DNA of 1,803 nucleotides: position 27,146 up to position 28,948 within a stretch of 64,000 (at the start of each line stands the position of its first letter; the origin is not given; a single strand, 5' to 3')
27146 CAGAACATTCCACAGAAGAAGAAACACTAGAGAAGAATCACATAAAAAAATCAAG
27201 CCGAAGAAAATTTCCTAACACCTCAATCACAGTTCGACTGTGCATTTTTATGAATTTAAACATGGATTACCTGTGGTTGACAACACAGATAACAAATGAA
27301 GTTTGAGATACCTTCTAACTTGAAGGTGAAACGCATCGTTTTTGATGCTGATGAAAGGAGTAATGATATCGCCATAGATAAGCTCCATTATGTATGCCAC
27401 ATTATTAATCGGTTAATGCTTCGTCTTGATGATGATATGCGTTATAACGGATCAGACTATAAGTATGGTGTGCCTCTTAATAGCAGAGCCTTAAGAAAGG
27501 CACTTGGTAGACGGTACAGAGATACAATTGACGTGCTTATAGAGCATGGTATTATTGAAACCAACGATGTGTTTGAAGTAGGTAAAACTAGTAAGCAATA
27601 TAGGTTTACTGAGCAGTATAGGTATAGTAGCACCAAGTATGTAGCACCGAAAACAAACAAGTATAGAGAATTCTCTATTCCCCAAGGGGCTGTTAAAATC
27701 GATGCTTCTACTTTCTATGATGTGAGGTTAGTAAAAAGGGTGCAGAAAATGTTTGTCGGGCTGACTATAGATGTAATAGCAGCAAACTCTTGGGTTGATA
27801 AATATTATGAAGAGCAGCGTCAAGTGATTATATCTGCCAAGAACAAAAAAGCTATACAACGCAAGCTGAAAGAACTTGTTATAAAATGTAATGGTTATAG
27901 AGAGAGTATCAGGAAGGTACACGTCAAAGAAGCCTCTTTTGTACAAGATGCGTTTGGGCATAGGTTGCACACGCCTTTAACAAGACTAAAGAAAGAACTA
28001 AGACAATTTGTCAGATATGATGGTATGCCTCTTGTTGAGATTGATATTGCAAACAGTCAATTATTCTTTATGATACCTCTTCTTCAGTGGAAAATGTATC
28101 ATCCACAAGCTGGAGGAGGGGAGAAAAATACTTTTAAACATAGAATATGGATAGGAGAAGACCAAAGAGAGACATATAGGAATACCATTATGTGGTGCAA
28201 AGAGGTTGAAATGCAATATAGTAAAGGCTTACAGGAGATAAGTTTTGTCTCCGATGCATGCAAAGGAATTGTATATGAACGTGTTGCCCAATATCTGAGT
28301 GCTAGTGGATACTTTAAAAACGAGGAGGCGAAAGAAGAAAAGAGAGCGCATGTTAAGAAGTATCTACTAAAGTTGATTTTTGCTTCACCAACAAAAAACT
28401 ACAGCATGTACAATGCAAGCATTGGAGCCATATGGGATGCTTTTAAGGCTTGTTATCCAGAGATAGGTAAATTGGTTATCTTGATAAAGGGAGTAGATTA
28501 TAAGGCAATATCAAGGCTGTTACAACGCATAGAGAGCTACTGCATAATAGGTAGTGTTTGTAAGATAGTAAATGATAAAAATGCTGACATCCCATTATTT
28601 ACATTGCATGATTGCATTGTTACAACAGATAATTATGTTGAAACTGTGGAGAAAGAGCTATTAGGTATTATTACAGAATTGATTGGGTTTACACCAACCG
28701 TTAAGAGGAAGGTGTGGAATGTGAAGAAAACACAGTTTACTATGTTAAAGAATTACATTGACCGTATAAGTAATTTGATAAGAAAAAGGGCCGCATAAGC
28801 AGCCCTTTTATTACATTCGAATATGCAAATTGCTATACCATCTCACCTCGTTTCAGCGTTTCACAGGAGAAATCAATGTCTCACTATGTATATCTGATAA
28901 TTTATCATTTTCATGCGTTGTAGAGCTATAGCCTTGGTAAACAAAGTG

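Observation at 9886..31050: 21.1-kb integrative element inserted into the 3' end of tRNA-Arg(ACG), with clean att junctions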

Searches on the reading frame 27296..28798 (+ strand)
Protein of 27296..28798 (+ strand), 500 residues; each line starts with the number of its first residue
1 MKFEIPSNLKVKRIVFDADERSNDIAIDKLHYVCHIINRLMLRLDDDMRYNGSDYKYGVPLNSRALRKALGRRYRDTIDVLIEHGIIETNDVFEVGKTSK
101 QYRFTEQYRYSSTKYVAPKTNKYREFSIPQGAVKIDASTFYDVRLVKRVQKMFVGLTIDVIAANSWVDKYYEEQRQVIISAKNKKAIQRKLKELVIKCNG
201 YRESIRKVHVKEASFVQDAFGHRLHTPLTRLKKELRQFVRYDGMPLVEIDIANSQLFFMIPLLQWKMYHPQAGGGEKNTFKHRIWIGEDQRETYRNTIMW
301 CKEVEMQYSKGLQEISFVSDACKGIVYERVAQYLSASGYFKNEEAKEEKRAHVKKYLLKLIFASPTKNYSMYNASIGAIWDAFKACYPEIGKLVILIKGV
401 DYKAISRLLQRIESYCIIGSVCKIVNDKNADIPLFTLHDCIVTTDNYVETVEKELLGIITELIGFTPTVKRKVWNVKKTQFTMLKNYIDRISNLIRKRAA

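Call 8: search_protein_families(library=pfam, proteins=[window:27296-28798:+], max_evalue=0.01)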
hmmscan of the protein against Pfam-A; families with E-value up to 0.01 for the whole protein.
window:27296-28798:+ (500 aa): 0 families

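Call 27: search_protein_families(library=phrogs, proteins=[window:27296-28798:+], max_evalue=0.01)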
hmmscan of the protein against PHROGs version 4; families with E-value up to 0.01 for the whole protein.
window:27296-28798:+ (500 aa): 1 family
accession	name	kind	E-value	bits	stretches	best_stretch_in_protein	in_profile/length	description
phrog_857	-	unknown function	0.00088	19.6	1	167-237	200-265/468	-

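Call 28: search_protein_families(library=ncbifam, proteins=[window:27296-28798:+], max_evalue=0.01)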
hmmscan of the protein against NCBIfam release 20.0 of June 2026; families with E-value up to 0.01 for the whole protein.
window:27296-28798:+ (500 aa): 0 families

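Call 30: search_solved_structures(query=window:27296-28798:+, max_evalue=1)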
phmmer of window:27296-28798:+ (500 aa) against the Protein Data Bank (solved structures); distinct sequences matched with E-value up to 1: 1.
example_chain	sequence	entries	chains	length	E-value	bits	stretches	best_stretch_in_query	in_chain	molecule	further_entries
7rzs_A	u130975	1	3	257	0.55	12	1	330-427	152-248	SARS-CoV-2 HR1 L938F linked to a scaffold,Spike protein S2'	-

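Call 31: find_homologous_proteins(query=window:27296-28798:+)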
Query window:27296-28798:+ (500 aa): 23 proteins with E <= 0.001 among 6341 candidates.
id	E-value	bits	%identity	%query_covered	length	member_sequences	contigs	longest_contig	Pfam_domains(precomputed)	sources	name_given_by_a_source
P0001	0.0e+0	1133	100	100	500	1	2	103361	-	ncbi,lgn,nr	ncbi:MAG: hypothetical protein H6551_12090 [Chitinophagales bacterium]|nr:hypothetical protein [Chit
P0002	2.3e-199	681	60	100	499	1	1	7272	-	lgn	-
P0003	2.9e-168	579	52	100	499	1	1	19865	-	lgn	-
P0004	2.5e-141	490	65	65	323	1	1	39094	-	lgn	-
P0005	1.5e-136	474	48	96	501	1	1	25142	-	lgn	-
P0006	2.8e-113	397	42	95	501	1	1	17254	-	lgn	-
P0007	3.6e-112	394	41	95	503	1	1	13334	-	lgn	-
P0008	1.1e-106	375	45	84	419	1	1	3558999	-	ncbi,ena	-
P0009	1.2e-102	362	39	98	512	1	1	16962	-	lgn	-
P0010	1.5e-64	237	33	96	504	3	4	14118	-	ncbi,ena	-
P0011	3.3e-38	150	27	96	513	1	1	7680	-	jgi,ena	-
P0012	1.2e-36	145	27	93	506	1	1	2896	-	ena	-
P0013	6.9e-35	139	28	95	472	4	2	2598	-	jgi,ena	-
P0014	2.1e-33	134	29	83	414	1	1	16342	-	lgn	-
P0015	5.6e-29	119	28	89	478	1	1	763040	-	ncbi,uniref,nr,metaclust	ncbi:hypothetical protein [Chryseobacterium sp. JAH]|uniref:hypothetical protein n=1 Tax=Chryseobact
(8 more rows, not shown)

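Call 32: find_encoding_contigs(protein=P0008, flank=10000, max_places=2)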
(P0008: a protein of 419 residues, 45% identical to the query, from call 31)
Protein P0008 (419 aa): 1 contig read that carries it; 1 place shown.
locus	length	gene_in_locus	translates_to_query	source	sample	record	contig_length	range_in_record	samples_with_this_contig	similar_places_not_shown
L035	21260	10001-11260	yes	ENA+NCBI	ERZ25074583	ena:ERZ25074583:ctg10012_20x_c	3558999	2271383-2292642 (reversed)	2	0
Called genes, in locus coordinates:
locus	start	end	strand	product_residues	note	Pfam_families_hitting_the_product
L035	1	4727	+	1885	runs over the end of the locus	-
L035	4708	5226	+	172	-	-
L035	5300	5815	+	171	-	-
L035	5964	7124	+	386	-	-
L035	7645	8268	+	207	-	-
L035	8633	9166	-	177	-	-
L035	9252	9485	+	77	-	PF13560:HTH_31, PF12844:HTH_19, PF13413:HTH_25 (faint), PF13443:HTH_26 (weak), PF01381:HTH_3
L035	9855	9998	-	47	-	-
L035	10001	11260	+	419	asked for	-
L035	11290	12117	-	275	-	PF07505:DUF5131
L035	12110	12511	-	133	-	PF13411:MerR_1 (weak), PF12728:HTH_17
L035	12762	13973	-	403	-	PF17293:Arm-DNA-bind_5, PF13102:Phage_int_SAM_5, PF00589:Phage_integrase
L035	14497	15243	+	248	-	PF00487:FA_desaturase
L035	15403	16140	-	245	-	PF13644:DKNYY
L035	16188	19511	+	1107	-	PF26549:Tricorn_N, PF26550:Tricorn_2nd, PF07676:PD40 (weak), PF26550:Tricorn_2nd (weak), PF26549:Tricorn_N, PF07676:PD40 (weak), PF01979:Amidohydro_1, PF07969:Amidohydro_3 (weak), +2 more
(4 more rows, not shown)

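Call 33: find_encoding_contigs(protein=P0004, flank=10000, max_places=2)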
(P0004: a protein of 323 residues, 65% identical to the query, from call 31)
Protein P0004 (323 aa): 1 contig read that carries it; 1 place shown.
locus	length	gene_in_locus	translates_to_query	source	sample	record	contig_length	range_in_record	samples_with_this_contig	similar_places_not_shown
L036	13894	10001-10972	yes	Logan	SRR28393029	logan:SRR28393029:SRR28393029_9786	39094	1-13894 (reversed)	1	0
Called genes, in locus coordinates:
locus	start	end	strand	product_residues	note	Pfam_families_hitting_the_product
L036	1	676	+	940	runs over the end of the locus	PF13620:CarboxypepD_reg (weak), PF13715:CarbopepD_reg_2 (weak)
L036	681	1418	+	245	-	-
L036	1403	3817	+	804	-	PF13620:CarboxypepD_reg, PF13715:CarbopepD_reg_2, PF14905:OMP_b-brl_3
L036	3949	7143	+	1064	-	PF01833:TIG (weak), PF12256:TcdB_toxin_midN (faint), PF13517:FG-GAP_3, PF01839:FG-GAP (weak), PF13517:FG-GAP_3, PF01839:FG-GAP (weak), PF18962:Por_Secre_tail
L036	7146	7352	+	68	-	-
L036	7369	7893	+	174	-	PF09721:Exosortase_EpsH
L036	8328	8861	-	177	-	-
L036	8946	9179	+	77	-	PF13560:HTH_31, PF12844:HTH_19, PF01381:HTH_3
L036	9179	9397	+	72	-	-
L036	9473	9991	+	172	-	-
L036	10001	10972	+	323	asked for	-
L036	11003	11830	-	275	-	PF07505:DUF5131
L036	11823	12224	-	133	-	PF13411:MerR_1 (faint), PF12728:HTH_17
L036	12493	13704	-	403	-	PF17293:Arm-DNA-bind_5, PF13102:Phage_int_SAM_5, PF00589:Phage_integrase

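Call 34: find_encoding_contigs(protein=P0005, flank=10000, max_places=2)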
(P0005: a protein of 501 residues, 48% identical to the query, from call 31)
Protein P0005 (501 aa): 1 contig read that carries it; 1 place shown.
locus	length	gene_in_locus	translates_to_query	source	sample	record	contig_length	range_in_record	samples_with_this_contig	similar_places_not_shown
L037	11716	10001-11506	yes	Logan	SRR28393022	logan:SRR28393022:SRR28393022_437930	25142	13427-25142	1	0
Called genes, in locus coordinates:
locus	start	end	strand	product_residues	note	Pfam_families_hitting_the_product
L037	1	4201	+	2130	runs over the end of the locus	PF03534:SpvB, PF05593:RHS_repeat (faint), PF01839:FG-GAP (faint), PF13517:FG-GAP_3 (weak)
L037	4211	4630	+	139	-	-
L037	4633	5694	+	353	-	PF18962:Por_Secre_tail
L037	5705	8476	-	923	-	PF13895:Ig_2 (faint), PF07354:Sp38 (faint), PF13927:Ig_3 (faint), PF18911:PKD_4 (faint), PF00801:PKD (weak), PF19081:Ig_7 (weak), PF18962:Por_Secre_tail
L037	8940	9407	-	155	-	-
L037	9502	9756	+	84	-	PF13443:HTH_26 (weak), PF13560:HTH_31, PF12844:HTH_19 (weak), PF01381:HTH_3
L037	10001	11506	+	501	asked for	-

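Call 35: find_encoding_contigs(protein=P0003, flank=10000, max_places=2)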
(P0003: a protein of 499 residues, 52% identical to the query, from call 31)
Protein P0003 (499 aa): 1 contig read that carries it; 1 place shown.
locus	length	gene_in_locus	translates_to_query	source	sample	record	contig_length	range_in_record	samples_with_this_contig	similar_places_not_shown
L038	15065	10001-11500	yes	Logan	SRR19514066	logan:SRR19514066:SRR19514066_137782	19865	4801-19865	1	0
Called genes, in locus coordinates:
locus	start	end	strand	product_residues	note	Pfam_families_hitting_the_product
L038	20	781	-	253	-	PF08797:HIRAN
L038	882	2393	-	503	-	PF02646:RmuC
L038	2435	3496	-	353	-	PF13280:WYL, PF25583:WCX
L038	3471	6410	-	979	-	PF02811:PHP, PF07733:DNA_pol3_alpha, PF17657:DNA_pol3_finger, PF14579:HHH_6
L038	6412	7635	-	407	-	PF00817:IMS, PF11799:IMS_C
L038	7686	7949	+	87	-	-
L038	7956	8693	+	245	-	PF02586:SRAP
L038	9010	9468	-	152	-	-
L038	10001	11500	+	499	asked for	-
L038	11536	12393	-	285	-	PF07505:DUF5131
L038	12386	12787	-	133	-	PF13411:MerR_1 (weak), PF12728:HTH_17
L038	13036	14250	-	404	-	PF17293:Arm-DNA-bind_5, PF13102:Phage_int_SAM_5, PF00589:Phage_integrase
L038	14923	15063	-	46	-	?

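Call 44: find_related_loci(query=A1, collection=viral_contigs, flank=10000)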
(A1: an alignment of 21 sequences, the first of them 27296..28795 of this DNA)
Query A1 (500 aa) in viral_contigs; peptide patterns used: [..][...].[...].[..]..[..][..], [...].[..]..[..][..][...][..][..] (x = any residue, [..] = any of these).
94 stretches matched a pattern; 31 encode a relative of the query (tblastn E <= 1e-3); 30 distinct loci.
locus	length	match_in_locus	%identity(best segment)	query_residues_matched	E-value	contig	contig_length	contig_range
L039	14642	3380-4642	24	35-474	3e-25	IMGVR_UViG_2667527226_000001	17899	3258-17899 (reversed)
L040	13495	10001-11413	26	1-465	2e-18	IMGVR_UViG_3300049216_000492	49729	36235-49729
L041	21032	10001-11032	25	29-459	2e-18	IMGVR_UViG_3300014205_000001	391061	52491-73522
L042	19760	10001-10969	23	58-464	5e-17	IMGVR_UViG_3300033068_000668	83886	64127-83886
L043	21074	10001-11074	24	29-462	7e-16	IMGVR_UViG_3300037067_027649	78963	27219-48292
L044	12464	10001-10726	24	223-474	6e-15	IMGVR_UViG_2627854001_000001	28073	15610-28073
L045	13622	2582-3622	25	32-452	1e-14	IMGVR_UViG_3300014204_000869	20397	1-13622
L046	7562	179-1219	24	32-452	8e-14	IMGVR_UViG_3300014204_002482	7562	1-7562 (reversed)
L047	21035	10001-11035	23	33-463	1e-13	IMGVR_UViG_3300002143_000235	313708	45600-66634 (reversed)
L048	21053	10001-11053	24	33-453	1e-12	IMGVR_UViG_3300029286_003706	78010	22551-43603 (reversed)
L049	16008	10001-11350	26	28-478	1e-23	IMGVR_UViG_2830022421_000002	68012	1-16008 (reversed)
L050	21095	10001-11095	25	12-452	3e-12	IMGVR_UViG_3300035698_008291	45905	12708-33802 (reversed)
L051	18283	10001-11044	24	29-452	3e-12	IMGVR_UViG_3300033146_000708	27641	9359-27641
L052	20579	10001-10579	26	204-452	7e-12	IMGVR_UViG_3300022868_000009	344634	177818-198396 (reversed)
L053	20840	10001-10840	24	58-421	8e-12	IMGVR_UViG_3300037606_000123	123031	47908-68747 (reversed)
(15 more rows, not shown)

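Call 45: predict_structure(alignment_id=A1)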
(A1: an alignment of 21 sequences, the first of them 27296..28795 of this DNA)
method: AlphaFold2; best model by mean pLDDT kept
length: 500 residues; sequences in the alignment: 21
mean_pLDDT: 81.8   pTM: 0.78
mean pLDDT of the five models: 81.8, 81.2, 80.4, 79.2, 79.0
residues with pLDDT >= 90: 227; 70-90: 184; 50-70: 29; < 50: 60
segments of 3 or more residues with pLDDT < 50: 130-138, 265-310, 478-481
pLDDT, mean of each block of 10 residues (from residue 1): 91 69 86 93 88 87 86 91 94 78 93 90 70 44 76 90 95 94 88 92 91 74 81 93 94 91 58 46 42 42 41 79 95 95 91 94 89 93 93 83 82 83 88 87 95 93 87 71 63 79
secondary structure, 60 per line:
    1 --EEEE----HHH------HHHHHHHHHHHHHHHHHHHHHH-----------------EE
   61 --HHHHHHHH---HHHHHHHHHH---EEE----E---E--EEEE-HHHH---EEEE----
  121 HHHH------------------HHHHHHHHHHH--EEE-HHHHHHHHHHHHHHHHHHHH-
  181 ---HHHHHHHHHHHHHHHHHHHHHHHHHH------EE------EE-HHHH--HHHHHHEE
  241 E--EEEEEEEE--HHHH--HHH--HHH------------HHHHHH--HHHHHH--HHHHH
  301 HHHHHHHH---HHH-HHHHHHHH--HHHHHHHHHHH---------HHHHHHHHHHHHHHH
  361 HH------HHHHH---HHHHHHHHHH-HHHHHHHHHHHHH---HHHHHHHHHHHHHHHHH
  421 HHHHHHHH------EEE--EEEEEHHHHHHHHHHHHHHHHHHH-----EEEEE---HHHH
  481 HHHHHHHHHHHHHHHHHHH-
elements in order: E3-6 H20-41 H63-70 H74-83 E87-89 E101-104 H106-109 E113-116 H121-124 H143-153 E156-158 H160-179 H184-209 H227-230 H233-238 E239-241 E244-251 H254-257 H280-285 H288-293 H296-308 H316-323 H326-336 H346-362 H369-373 H377-386 H388-400 H404-428 E435-437 E440-444 H445-463 E469-473 H477-499

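Call 47: fold_search(model_id=the predicted structure, library=pdb)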
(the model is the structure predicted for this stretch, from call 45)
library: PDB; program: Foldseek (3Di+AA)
matches with E <= 10: 618; with E <= 0.001: 54
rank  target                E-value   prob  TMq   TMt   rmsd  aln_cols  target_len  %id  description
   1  8jrb_A                1.6e-05  1.00  0.41  0.36  15.3       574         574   14  Structure of DNA polymerase 1 from Aquifex pyrophilus (released 2024-05-22)
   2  6vdd_A                4.8e-05  1.00  0.38  0.34   9.1       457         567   10  POL domain of Pol1 from M. smegmatis complex with DNA primer-template and dNTP (released 2020-02-12)
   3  6vdd_D                6.8e-05  1.00  0.31  0.28  14.7       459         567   11  POL domain of Pol1 from M. smegmatis complex with DNA primer-template and dNTP (released 2020-02-12)
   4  1kfd                  7.1e-05  1.00  0.40  0.36   8.7       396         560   12  CRYSTAL STRUCTURES OF THE KLENOW FRAGMENT OF DNA POLYMERASE I COMPLEXED WITH DEOXYNUCLEOSIDE TRIPHOSPHATE AND PYROPHOSPH (released 1994-06-22)
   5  9bps_B                1.1e-04  1.00  0.40  0.35   6.9       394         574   13  Plasmodium falciparum apicoplast DNA polymerase mutant - K417M (released 2025-05-14)
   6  2hhx_A                1.3e-04  1.00  0.29  0.26  17.8       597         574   11  O6-methyl-guanine in the polymerase template preinsertion site (released 2006-12-12)
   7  4o0i_A                1.4e-04  1.00  0.30  0.26  14.9       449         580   10  Crystal structure of fragment DNA polymerase I from Bacillus stearothermophilus with 2'-MeSe-arabino-guanosine derivat (released 2014-12-17)
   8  6p5c_A                1.4e-04  1.00  0.29  0.26  18.0       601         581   11  Bacillus Fragment DNA polymerase mutant I716M (released 2020-03-25)
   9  1jxe                  1.5e-04  1.00  0.40  0.38   8.9       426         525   10  STOFFEL FRAGMENT OF TAQ DNA POLYMERASE I (released 1997-03-12)
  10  9qu8_A                1.5e-04  1.00  0.37  0.31   8.5       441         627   10  apPol-DNA-nucleotide complex (ternary2) (released 2025-10-29)
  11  1tau_A                1.5e-04  1.00  0.36  0.25   9.2       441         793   10  TAQ POLYMERASE (E.C.2.7.7.7)/DNA/B-OCTYLGLUCOSIDE COMPLEX (released 1997-04-18)
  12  2xy6_A                1.7e-04  1.00  0.30  0.26  15.1       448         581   10  Crystal structure of a salicylic aldehyde basepair in complex with fragment DNA polymerase I from Bacillus stearotherm (released 2011-07-27)
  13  2xy7_A                1.9e-04  1.00  0.36  0.32   8.5       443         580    8  Crystal structure of a salicylic aldehyde base in the pre-insertion site of fragment DNA polymerase I from Bacillus st (released 2011-07-27)
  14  8xk7_A                1.9e-04  1.00  0.33  0.31  10.9       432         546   11  binary complex of DNA polymerase SFM4-3 recognizing C2 methyoxy nucleotide (released 2024-11-27)
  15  5dkt                  2.2e-04  1.00  0.38  0.34   7.4       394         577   11  N-terminal His tagged apPOL exonuclease mutant (released 2016-08-10)
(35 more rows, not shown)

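Call 50: fold_search(model_id=the predicted structure, library=viral)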
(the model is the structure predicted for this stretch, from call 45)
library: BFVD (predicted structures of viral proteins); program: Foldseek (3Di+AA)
matches with E <= 10: 519; with E <= 0.001: 41
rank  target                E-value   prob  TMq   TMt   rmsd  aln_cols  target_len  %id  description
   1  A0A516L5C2            8.5e-19  1.00  0.66  0.79   5.4       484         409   18  (no name in the UniProt tables at hand)
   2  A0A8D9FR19            1.1e-14  1.00  0.53  0.64   7.1       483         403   21  Putative DNA polymerase I [uncultured marine phage]
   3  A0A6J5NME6            3.0e-08  1.00  0.41  0.47  18.7       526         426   13  Uncharacterized protein [uncultured Caudovirales phage]
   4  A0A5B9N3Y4            3.2e-07  1.00  0.32  0.36  17.3       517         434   10  Uncharacterized protein [Aeromonas phage 4L372D]
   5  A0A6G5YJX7            5.2e-07  1.00  0.33  0.37  16.3       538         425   13  (no name in the UniProt tables at hand)
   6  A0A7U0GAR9            1.2e-06  1.00  0.31  0.36  17.1       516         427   11  (no name in the UniProt tables at hand)
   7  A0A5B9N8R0            1.3e-06  1.00  0.30  0.33  18.3       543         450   12  Uncharacterized protein [Aeromonas phage 2L372X]
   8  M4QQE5                2.1e-06  1.00  0.35  0.38  13.1       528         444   11  (no name in the UniProt tables at hand)
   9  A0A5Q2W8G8            2.6e-06  1.00  0.33  0.39  13.2       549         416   11  (no name in the UniProt tables at hand)
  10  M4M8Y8                3.9e-06  1.00  0.31  0.37  12.3       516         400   10  (no name in the UniProt tables at hand)
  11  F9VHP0                5.3e-06  1.00  0.27  0.20  20.8       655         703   10  (no name in the UniProt tables at hand)
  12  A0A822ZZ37            5.6e-06  1.00  0.41  0.39  13.7       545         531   11  (no name in the UniProt tables at hand)
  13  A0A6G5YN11            6.1e-06  1.00  0.31  0.35  14.7       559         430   11  (no name in the UniProt tables at hand)
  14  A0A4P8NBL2            7.0e-06  1.00  0.27  0.30  17.4       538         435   10  DNA polymerase [Rheinheimera phage vB_RspM_Barba31A]
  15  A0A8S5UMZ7            1.6e-05  1.00  0.39  0.29  13.7       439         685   11  DNA polymerase [Siphoviridae sp. ctKGQ3]
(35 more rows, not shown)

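Call 73: search_dna_similar(query=window:27296-28798:+, collection=phages, mode=protein, max_rows=10, max_evalue=0.001)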
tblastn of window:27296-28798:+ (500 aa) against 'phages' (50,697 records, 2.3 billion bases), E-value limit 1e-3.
Records with a match: 4; places in all: 4; records where one place covers at least 80% of the query: 3.
Best place of each record, by identity: <60% 4.
By first word of the organism name: uncultured 4.
By host as written in the record: - 4.
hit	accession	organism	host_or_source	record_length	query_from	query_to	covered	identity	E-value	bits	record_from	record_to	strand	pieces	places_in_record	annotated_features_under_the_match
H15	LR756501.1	uncultured phage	metagenomic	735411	29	442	83%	24.9%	2e-12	76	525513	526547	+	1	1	record has no annotation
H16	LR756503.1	uncultured phage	metagenomic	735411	29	442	83%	24.9%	2e-12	76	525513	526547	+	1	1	record has no annotation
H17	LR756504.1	uncultured phage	metagenomic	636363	41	452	82%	23.9%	2e-12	76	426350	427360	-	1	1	record has no annotation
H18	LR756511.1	uncultured phage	metagenomic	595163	199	470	54%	22.8%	5e-9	65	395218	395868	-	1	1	record has no annotation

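Call 79: find_related_loci(query=A3, collection=metagenome_contigs, flank=10000)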
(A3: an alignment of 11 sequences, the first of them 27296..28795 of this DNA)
Query A3 (500 aa) in metagenome_contigs; peptide patterns used: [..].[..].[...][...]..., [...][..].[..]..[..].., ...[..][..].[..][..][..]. (x = any residue, [..] = any of these).
355 stretches matched a pattern; 152 encode a relative of the query (tblastn E <= 1e-3); the best 80 are kept; 80 distinct loci.
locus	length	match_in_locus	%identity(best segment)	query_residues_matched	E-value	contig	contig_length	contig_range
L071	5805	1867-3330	30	3-484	4e-66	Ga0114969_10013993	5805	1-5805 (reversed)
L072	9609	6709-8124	32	2-475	1e-64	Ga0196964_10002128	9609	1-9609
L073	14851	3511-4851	31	28-474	2e-53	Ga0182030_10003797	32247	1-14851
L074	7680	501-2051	27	1-488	1e-45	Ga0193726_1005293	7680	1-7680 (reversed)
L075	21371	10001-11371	26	1-469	2e-40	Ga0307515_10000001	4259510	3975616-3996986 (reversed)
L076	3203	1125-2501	27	1-473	3e-40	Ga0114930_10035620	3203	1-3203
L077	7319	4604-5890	29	5-474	4e-39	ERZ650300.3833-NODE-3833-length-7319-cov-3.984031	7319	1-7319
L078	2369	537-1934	28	1-477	3e-39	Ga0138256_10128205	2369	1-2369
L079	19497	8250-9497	28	2-481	3e-37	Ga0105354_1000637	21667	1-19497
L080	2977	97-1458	29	5-475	1e-37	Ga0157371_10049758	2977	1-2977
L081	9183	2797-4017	30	2-472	5e-37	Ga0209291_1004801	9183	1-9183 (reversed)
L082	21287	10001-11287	28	5-474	2e-36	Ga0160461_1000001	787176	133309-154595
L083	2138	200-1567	26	1-464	7e-37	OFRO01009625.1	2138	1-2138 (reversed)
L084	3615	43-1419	27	1-467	1e-36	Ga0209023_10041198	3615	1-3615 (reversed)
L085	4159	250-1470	29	59-474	3e-35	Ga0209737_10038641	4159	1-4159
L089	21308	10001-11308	27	5-474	4e-34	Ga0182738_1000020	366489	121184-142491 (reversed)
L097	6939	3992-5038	27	59-472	2e-30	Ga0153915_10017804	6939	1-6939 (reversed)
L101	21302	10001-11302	26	1-474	9e-29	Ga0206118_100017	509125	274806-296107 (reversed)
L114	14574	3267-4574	25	53-481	2e-23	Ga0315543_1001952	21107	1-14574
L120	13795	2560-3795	26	59-477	3e-21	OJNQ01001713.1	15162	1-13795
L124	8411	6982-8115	26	59-461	4e-20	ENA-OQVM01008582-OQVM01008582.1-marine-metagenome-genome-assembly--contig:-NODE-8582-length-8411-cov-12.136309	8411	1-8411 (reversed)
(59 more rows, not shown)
